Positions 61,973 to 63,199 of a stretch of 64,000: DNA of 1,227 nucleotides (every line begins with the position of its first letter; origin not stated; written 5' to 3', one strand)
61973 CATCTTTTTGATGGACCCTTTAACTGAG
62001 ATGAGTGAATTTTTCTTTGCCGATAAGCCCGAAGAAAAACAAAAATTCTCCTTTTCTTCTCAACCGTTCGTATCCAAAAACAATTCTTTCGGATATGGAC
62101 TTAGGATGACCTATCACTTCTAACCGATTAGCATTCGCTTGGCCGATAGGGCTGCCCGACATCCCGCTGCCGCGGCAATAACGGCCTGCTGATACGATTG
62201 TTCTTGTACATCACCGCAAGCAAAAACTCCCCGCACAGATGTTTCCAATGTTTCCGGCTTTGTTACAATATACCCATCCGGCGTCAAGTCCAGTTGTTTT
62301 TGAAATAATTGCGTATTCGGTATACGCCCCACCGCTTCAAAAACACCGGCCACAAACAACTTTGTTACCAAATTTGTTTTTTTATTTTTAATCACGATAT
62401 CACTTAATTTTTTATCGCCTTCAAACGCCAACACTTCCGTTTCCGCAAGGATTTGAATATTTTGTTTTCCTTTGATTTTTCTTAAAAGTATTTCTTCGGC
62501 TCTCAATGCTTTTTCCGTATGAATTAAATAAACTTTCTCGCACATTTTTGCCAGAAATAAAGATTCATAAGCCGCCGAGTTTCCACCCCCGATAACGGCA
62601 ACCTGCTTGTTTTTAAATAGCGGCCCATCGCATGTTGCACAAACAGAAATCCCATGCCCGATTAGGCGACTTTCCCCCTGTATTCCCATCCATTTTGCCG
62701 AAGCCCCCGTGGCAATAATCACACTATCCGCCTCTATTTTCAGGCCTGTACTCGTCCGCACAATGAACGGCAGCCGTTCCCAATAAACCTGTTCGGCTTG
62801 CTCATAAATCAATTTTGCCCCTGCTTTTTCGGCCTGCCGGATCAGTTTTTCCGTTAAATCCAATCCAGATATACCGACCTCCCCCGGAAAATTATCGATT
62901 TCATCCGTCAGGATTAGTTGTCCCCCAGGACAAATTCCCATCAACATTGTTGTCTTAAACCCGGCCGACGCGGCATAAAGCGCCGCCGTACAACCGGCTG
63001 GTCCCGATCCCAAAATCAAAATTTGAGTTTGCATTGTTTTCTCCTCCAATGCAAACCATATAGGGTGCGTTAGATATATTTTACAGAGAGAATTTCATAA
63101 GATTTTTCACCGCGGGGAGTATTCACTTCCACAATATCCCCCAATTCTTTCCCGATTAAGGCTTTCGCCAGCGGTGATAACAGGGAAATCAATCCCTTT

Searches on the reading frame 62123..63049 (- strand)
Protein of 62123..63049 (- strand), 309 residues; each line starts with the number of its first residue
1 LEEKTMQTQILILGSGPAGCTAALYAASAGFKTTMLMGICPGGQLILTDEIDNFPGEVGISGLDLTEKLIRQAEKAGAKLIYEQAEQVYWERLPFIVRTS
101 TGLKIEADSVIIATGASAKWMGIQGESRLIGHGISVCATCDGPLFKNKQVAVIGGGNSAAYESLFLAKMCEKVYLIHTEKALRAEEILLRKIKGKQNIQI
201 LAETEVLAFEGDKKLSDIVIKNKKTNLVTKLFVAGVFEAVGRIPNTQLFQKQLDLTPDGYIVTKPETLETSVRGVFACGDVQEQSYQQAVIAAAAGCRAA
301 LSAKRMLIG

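Call 57: search_protein_families(library=pfam, proteins=[window:62123-63049:-], max_evalue=0.001)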
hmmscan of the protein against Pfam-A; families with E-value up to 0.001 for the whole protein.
window:62123-63049:- (309 aa): 6 families
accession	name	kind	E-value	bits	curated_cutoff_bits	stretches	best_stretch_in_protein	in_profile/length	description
PF07992.20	Pyr_redox_2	-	2.4e-47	162.2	26.1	1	9-296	2-291/291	Pyridine nucleotide-disulphide oxidoreductase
PF13738.12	Pyr_redox_3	-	5.8e-19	68.9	30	1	83-279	102-305/305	Pyridine nucleotide-disulphide oxidoreductase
PF00070.33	Pyr_redox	-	4.1e-10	40.5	22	1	150-221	2-80/82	Pyridine nucleotide-disulphide oxidoreductase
PF01266.30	DAO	-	7e-07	29.5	27.9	1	60-119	146-207/353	FAD dependent oxidoreductase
PF01134.28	GIDA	-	5.6e-06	26.1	22.1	0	10-45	2-29/391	Glucose inhibited division protein A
PF03486.20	HI0933_like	-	1.6e-05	24.9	50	0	9-36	2-29/244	HI0933-like protein Rossmann domain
